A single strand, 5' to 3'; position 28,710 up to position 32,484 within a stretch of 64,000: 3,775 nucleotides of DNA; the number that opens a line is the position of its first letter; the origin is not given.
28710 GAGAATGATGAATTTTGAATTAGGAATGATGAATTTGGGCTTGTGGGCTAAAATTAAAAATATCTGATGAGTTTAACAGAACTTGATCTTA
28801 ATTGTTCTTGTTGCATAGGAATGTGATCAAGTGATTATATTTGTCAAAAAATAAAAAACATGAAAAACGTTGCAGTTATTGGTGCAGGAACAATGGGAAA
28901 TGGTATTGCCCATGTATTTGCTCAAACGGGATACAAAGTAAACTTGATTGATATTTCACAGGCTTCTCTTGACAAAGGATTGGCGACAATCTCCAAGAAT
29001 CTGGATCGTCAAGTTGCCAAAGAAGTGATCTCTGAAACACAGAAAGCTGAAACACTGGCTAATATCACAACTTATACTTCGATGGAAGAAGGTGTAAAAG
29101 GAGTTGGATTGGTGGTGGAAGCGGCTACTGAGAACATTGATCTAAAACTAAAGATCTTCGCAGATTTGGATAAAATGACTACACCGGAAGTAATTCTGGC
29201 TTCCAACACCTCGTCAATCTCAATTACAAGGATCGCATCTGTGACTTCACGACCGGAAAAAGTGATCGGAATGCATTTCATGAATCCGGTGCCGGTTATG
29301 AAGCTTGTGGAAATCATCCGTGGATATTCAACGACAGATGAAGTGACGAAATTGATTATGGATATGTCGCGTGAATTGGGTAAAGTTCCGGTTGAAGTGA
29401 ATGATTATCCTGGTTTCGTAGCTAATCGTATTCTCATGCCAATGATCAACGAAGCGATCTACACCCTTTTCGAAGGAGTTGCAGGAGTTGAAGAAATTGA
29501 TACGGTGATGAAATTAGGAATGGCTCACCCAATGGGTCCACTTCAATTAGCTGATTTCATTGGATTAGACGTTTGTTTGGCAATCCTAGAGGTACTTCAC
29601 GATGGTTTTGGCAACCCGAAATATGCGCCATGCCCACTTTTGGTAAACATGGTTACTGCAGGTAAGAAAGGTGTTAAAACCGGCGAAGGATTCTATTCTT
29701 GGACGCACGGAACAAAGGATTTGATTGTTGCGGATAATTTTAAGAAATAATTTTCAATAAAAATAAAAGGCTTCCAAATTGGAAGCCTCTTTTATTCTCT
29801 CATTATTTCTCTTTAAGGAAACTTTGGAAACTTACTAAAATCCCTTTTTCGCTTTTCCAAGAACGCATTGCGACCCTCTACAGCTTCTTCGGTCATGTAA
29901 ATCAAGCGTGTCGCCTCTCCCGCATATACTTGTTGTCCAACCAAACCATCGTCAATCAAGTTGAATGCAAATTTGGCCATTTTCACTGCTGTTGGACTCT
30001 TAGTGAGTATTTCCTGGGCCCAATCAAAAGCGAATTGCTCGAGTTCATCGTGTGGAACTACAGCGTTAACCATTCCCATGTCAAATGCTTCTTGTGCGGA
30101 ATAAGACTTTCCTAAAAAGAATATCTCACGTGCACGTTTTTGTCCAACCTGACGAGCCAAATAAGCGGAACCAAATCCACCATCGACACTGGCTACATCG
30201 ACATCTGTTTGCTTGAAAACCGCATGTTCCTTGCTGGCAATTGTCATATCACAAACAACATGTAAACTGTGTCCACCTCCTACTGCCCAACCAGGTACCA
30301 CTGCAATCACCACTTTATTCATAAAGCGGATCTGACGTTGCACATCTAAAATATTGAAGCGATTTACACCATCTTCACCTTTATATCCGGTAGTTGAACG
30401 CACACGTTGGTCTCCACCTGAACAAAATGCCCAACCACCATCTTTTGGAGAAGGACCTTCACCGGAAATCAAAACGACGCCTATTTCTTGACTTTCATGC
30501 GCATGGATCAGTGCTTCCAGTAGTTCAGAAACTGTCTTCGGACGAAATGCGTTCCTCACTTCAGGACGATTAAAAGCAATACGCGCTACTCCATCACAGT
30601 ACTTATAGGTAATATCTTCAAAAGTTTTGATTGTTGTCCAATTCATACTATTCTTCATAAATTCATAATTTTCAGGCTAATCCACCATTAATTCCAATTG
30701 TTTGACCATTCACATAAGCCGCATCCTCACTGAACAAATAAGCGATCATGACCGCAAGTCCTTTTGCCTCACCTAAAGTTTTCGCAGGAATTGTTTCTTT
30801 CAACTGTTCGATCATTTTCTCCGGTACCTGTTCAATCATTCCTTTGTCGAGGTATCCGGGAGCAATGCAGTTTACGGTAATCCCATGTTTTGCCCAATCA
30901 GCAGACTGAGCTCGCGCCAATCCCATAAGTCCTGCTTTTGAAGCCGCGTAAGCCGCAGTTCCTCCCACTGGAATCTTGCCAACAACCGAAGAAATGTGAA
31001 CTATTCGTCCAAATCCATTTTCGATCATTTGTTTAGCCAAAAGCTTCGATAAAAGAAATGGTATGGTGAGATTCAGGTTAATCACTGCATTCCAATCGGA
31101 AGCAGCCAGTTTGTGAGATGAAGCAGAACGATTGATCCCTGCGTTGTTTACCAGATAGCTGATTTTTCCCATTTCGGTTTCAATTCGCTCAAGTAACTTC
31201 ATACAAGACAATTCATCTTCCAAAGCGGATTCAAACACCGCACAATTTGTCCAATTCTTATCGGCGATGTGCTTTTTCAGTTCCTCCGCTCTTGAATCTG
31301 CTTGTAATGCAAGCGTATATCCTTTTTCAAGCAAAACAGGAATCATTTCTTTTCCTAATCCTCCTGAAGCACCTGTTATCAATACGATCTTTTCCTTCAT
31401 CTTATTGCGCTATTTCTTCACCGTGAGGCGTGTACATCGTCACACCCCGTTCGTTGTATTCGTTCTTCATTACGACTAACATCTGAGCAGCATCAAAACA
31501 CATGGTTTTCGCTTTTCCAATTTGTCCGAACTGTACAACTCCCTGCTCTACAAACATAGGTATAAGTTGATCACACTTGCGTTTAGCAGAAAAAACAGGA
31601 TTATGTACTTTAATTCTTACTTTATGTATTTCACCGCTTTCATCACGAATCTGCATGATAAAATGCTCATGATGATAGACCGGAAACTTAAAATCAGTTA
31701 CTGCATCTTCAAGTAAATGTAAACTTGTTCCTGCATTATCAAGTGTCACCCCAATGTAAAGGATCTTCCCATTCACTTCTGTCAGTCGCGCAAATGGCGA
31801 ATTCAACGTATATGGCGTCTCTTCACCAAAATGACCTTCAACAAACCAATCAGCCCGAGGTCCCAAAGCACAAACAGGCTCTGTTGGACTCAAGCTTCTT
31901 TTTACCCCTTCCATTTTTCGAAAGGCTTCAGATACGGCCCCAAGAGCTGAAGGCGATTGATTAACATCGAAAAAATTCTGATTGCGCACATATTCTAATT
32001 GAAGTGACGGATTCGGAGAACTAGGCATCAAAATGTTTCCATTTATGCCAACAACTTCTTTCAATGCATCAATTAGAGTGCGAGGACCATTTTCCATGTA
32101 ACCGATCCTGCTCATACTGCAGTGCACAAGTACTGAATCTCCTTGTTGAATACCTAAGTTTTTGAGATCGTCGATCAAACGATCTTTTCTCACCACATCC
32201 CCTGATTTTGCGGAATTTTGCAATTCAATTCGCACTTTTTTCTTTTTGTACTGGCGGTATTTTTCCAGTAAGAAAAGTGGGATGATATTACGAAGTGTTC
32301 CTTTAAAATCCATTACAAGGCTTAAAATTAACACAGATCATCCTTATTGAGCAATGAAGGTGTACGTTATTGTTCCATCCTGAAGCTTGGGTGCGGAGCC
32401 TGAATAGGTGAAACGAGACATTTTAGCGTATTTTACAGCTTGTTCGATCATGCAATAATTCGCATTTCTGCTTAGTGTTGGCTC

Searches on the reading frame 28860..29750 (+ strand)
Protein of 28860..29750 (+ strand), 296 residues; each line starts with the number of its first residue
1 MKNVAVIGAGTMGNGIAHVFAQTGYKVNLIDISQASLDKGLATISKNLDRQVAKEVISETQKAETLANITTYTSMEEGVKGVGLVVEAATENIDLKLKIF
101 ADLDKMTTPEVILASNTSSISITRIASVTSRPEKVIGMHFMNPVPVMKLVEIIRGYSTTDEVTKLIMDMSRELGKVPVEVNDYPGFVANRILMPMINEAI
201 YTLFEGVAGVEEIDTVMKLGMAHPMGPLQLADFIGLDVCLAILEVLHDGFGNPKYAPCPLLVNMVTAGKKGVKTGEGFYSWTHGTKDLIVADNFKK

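Call 3: search_protein_families(library=pfam, proteins=[window:28860-29750:+], max_evalue=0.01)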
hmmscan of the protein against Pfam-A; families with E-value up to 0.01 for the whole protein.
window:28860-29750:+ (296 aa): 11 families
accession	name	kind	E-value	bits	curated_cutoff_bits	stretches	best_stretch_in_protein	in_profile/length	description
PF02737.24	3HCDH_N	-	5.7e-65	219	22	1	3-182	1-179/180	3-hydroxyacyl-CoA dehydrogenase, NAD binding domain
PF00725.27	3HCDH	-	1.2e-34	119.2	22.1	1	185-281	1-97/97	3-hydroxyacyl-CoA dehydrogenase, C-terminal domain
PF03446.21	NAD_binding_2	-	4e-05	24.1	21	1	3-53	1-43/161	NAD binding domain of 6-phosphogluconate dehydrogenase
PF01210.29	NAD_Gly3P_dh_N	-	0.00023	21.6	23.1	1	3-113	1-99/158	NAD-dependent glycerol-3-phosphate dehydrogenase N-terminus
PF03721.20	UDPG_MGDP_dh_N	-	0.00032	20.8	27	1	3-54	2-53/187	UDP-glucose/GDP-mannose dehydrogenase family, NAD binding domain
PF00070.33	Pyr_redox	-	0.00039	21.3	22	1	3-55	1-53/82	Pyridine nucleotide-disulphide oxidoreductase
PF02558.23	ApbA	-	0.00094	19.3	22.2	1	4-61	1-61/150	Ketopantoate reductase PanE/ApbA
PF07992.20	Pyr_redox_2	-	0.0021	17.9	26.1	1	2-77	143-214/291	Pyridine nucleotide-disulphide oxidoreductase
PF03807.23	F420_oxidored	-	0.0024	18.9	21.6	1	4-57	2-57/94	NADP oxidoreductase coenzyme F420-dependent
PF00106.31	adh_short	-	0.0025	17.8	26.6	1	2-125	1-118/195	short chain dehydrogenase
PF03435.24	Sacchrp_dh_NADP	-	0.0043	17.8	25.1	1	4-91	1-78/129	Saccharopine dehydrogenase NADP binding domain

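Call 4: search_protein_families(library=ncbifam, proteins=[window:28860-29750:+], max_evalue=0.01)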
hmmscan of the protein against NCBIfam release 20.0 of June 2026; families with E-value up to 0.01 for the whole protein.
window:28860-29750:+ (296 aa): 54 families (the best 25 are shown)
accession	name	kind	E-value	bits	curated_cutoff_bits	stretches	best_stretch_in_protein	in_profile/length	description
NF004474.0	PRK05808.1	subfamily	1.3e-128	428.2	408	1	1-281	3-282/283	3-hydroxybutyryl-CoA dehydrogenase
NF005715.0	PRK07530.1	equivalog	6.2e-119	396.7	420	1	1-283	4-285/292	3-hydroxybutyryl-CoA dehydrogenase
NF006722.0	PRK09260.1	equivalog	1.2e-95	320.1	429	1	1-286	2-286/289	3-hydroxyacyl-CoA dehydrogenase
NF006124.0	PRK08268.1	subfamily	7.2e-94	315.5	508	1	2-287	8-293/507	3-hydroxyacyl-CoA dehydrogenase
NF005875.0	PRK07819.1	subfamily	5.3e-86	288.6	319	1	1-281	5-286/287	3-hydroxybutyryl-CoA dehydrogenase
TIGR02279.1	PaaC-3OHAcCoADH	equivalog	1.2e-79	268.5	669.4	1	3-288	7-292/503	3-hydroxyacyl-CoA dehydrogenase PaaH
NF004699.0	PRK06035.1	equivalog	2.3e-75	253.5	500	1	2-274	4-278/294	3-hydroxyacyl-CoA dehydrogenase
NF008727.0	PRK11730.1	equivalog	2.8e-72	244.1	870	1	2-286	314-597/717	fatty acid oxidation complex subunit alpha FadB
NF008363.0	PRK11154.1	equivalog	3.7e-70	236.9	869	1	2-283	310-588/708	fatty acid oxidation complex subunit alpha FadJ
TIGR02440.1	FadJ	equivalog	1.8e-62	211.6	968.45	1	2-287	305-587/699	fatty acid oxidation complex subunit alpha FadJ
NF006143.0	PRK08293.1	equivalog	9e-62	209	312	1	1-283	4-289/291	3-hydroxyacyl-CoA dehydrogenase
TIGR02441.1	fa_ox_alpha_mit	equivalog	1.6e-60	205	964.65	1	2-286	336-618/737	fatty acid oxidation complex subunit alpha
TIGR02437.1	FadB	equivalog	4.1e-60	203.9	933.55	1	2-285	314-596/714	fatty acid oxidation complex subunit alpha FadB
NF042925.1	FHMPC_DH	equivalog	8.1e-58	196.1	500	1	3-284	2-283/304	5-formyl-3-hydroxy-2-methylpyridine 4-carboxylate 5-dehydrogenase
NF006125.0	PRK08269.1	equivalog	7.6e-54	183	427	1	2-282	6-297/334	3-hydroxybutyryl-CoA dehydrogenase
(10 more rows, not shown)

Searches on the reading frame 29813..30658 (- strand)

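Call 56: search_protein_families(library=pfam, proteins=[window:29813-30658:-], max_evalue=0.00001)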
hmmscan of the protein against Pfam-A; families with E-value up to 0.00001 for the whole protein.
window:29813-30658:- (281 aa): 2 families
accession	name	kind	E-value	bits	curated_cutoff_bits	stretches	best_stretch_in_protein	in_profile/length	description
PF00378.25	ECH_1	-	5.3e-58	196.7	27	1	22-275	4-249/251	Enoyl-CoA hydratase/isomerase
PF16113.10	ECH_2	-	4.3e-16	59.8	27.2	1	25-211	2-182/335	Enoyl-CoA hydratase/isomerase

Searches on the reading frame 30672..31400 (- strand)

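Call 56: search_protein_families(library=pfam, proteins=[window:30672-31400:-], max_evalue=0.00001)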
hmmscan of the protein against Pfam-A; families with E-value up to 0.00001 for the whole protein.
window:30672-31400:- (242 aa): 4 families
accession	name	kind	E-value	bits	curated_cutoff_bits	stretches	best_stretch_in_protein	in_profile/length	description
PF00106.31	adh_short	-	1e-49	169.2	26.6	1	4-194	1-192/195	short chain dehydrogenase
PF13561.12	adh_short_C2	-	1.4e-44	152.9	27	1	10-241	1-235/236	Enoyl-(Acyl carrier protein) reductase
PF08659.16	KR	-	5e-11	43.3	22.6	1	6-167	3-165/180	KR domain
PF01370.27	Epimerase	-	6.8e-07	29.4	20.9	1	6-210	1-203/240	NAD dependent epimerase/dehydratase family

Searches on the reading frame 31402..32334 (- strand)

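Call 56: search_protein_families(library=pfam, proteins=[window:31402-32334:-], max_evalue=0.00001)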
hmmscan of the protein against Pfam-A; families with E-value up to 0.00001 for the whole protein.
window:31402-32334:- (310 aa): 1 family
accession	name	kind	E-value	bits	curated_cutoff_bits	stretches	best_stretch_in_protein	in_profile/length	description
PF02522.19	Antibiotic_NAT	-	4.7e-50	170.7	25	1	69-289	1-227/232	Aminoglycoside 3-N-acetyltransferase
